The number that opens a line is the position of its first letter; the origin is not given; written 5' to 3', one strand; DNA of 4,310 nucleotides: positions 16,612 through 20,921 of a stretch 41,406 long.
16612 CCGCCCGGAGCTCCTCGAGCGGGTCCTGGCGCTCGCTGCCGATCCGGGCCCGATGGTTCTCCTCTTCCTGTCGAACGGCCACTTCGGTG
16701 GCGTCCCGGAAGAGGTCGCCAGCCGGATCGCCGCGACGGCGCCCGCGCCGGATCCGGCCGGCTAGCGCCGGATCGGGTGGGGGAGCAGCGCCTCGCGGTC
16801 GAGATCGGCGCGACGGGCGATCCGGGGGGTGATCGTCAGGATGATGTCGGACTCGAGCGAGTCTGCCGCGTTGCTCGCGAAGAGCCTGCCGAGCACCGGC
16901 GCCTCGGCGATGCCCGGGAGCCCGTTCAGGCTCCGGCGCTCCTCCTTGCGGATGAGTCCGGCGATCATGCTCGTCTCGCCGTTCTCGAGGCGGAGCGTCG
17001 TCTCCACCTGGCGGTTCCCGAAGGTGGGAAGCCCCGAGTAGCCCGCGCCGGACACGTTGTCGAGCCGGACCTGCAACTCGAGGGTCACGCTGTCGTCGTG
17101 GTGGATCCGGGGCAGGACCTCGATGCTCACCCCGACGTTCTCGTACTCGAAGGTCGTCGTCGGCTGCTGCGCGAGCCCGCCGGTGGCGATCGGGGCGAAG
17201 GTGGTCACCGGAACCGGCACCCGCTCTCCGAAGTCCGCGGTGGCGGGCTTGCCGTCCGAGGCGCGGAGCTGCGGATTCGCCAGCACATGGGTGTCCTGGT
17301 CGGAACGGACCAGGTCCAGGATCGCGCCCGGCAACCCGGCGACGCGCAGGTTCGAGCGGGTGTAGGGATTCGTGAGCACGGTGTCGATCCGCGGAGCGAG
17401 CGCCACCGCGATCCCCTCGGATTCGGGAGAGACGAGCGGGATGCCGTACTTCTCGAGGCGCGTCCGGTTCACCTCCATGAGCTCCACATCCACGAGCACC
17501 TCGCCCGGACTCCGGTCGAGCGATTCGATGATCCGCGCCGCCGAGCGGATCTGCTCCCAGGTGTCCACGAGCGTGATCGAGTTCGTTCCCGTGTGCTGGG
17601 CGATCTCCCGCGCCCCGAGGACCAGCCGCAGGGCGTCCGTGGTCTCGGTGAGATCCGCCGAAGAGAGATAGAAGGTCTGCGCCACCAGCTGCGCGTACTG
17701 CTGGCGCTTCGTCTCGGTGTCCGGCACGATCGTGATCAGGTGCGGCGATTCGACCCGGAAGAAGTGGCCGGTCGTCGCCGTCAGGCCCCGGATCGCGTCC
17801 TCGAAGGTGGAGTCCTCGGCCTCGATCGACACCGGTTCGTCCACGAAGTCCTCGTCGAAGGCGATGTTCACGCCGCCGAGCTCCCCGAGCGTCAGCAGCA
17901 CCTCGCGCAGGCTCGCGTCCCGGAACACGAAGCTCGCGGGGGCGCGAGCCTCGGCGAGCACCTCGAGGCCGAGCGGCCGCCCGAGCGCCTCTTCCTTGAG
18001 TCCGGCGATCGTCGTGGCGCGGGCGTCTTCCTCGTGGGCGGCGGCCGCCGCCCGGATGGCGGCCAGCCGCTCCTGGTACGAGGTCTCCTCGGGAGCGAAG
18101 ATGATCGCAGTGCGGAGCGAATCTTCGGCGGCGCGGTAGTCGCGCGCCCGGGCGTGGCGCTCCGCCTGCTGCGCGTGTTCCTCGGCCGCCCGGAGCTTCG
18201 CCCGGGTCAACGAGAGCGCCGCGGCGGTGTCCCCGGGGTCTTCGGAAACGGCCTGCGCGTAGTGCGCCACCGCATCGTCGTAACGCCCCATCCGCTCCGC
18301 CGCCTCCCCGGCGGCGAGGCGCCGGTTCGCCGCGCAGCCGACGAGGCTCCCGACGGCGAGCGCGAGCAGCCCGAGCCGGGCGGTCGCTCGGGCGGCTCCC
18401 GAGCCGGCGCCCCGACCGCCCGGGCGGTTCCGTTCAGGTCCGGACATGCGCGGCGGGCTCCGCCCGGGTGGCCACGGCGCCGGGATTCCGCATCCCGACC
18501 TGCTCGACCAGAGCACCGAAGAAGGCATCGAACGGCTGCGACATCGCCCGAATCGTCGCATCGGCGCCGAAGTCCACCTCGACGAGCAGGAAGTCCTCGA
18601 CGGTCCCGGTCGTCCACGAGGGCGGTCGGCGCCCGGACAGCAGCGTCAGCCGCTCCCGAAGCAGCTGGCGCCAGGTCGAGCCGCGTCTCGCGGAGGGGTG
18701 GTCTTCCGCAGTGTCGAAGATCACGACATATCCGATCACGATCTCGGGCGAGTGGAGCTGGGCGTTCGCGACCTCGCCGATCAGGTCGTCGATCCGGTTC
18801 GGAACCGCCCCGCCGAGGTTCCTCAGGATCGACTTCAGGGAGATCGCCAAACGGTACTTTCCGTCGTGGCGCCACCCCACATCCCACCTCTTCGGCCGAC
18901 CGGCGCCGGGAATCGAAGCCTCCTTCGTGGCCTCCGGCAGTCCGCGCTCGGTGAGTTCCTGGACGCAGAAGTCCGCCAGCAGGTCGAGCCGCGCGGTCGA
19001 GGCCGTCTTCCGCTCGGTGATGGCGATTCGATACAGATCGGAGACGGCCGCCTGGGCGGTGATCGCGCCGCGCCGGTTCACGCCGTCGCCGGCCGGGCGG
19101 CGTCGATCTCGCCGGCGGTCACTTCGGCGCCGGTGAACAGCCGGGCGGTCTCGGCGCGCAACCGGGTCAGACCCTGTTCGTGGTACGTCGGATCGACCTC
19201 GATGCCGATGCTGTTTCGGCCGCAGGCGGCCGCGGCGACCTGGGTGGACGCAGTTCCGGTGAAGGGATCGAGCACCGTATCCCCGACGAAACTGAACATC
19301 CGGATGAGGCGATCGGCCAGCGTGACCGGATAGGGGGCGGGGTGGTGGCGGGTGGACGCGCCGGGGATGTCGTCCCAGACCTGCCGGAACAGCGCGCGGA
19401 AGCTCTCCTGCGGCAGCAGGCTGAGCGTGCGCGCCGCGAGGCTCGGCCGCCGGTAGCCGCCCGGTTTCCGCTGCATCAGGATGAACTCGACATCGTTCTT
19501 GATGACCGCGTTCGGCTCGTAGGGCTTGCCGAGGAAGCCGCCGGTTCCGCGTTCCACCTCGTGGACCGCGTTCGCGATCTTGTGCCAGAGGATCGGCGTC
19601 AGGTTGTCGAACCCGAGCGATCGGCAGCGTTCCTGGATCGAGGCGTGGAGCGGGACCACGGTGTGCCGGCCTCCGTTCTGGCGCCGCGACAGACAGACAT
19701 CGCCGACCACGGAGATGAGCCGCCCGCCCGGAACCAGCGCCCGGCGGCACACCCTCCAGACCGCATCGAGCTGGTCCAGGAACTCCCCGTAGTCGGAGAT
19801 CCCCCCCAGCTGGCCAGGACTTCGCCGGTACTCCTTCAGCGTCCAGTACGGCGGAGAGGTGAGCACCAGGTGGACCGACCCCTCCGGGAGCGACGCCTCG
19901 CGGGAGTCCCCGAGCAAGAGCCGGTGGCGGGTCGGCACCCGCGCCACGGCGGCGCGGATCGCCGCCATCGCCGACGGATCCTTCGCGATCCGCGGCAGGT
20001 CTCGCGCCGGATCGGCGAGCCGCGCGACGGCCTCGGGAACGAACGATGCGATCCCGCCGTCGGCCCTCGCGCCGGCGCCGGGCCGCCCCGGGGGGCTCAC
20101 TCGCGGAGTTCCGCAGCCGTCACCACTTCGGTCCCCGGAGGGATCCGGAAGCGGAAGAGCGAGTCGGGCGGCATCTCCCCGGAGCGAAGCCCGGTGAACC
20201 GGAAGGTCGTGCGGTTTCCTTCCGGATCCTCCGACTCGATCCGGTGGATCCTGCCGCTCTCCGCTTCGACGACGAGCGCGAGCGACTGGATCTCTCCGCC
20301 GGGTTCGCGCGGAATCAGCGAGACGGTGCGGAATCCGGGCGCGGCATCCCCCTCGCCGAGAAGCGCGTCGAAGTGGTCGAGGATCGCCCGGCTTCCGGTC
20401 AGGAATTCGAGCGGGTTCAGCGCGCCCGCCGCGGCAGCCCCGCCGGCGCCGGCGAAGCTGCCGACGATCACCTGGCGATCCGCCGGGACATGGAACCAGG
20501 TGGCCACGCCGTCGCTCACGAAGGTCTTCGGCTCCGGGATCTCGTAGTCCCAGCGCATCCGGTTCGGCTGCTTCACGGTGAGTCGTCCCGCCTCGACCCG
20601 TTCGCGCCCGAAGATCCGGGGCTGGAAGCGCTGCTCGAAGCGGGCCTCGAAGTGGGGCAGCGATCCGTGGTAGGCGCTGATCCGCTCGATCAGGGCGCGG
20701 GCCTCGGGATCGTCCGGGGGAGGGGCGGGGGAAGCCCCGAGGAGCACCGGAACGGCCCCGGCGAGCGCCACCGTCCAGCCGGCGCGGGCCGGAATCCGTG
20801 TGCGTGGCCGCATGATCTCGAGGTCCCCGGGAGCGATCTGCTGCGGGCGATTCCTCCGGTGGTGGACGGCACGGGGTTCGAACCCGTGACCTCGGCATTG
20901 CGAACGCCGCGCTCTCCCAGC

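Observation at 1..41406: Nine copies of an unclassified ~209-bp TIR-bounded element in 41 kb (about one per 4.6 kb)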

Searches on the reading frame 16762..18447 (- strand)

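Call 21: search_protein_families(library=pfam, proteins=[window:16762-18447:-])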
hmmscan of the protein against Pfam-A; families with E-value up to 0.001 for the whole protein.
window:16762-18447:- (561 aa): 4 families
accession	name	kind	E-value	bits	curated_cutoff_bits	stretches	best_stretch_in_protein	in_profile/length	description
PF00263.26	Secretin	-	4.7e-34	117.9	27.5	1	381-544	3-168/169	Bacterial type II and III secretion system protein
PF07719.23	TPR_2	-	3.2e-06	27.3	27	1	46-73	7-34/34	Tetratricopeptide repeat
PF13428.12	TPR_14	-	2.2e-05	25.1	23.5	1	43-80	4-41/44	Tetratricopeptide repeat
PF00515.34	TPR_1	-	0.00094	19.4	27.8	0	47-72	8-33/34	Tetratricopeptide repeat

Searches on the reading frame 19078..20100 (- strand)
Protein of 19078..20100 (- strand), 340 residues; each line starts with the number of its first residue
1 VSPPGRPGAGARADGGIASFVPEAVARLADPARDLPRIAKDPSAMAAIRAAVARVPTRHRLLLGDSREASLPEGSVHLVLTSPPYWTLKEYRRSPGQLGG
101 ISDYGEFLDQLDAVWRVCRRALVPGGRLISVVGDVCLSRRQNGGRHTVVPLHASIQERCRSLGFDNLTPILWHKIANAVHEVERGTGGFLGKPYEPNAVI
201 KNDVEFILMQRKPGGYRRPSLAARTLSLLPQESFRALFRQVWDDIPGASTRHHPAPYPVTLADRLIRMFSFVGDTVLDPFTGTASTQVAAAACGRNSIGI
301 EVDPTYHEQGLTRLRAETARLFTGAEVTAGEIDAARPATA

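Call 73: search_protein_families(library=pfam, proteins=[window:19078-20100:-], max_evalue=0.0001)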
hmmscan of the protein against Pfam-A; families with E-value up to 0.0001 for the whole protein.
window:19078-20100:- (340 aa): 1 family
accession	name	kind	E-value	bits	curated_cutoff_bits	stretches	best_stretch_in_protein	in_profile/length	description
PF01555.25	N6_N4_Mtase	-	1.1e-30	107.7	26.7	1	76-309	1-218/221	DNA methylase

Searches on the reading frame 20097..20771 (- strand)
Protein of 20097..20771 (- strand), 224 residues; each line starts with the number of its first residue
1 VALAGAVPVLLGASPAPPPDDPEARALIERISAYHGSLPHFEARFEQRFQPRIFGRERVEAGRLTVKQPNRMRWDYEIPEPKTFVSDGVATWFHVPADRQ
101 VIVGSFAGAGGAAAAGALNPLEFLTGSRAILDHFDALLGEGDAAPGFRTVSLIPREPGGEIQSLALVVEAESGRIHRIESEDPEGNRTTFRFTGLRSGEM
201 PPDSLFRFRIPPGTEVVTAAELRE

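Call 73: search_protein_families(library=pfam, proteins=[window:20097-20771:-], max_evalue=0.0001)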
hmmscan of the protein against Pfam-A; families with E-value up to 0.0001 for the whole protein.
window:20097-20771:- (224 aa): 1 family
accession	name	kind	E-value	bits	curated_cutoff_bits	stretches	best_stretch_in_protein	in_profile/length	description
PF03548.22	LolA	-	2.3e-16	60.4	23.6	1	40-208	5-164/165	Outer membrane lipoprotein carrier protein LolA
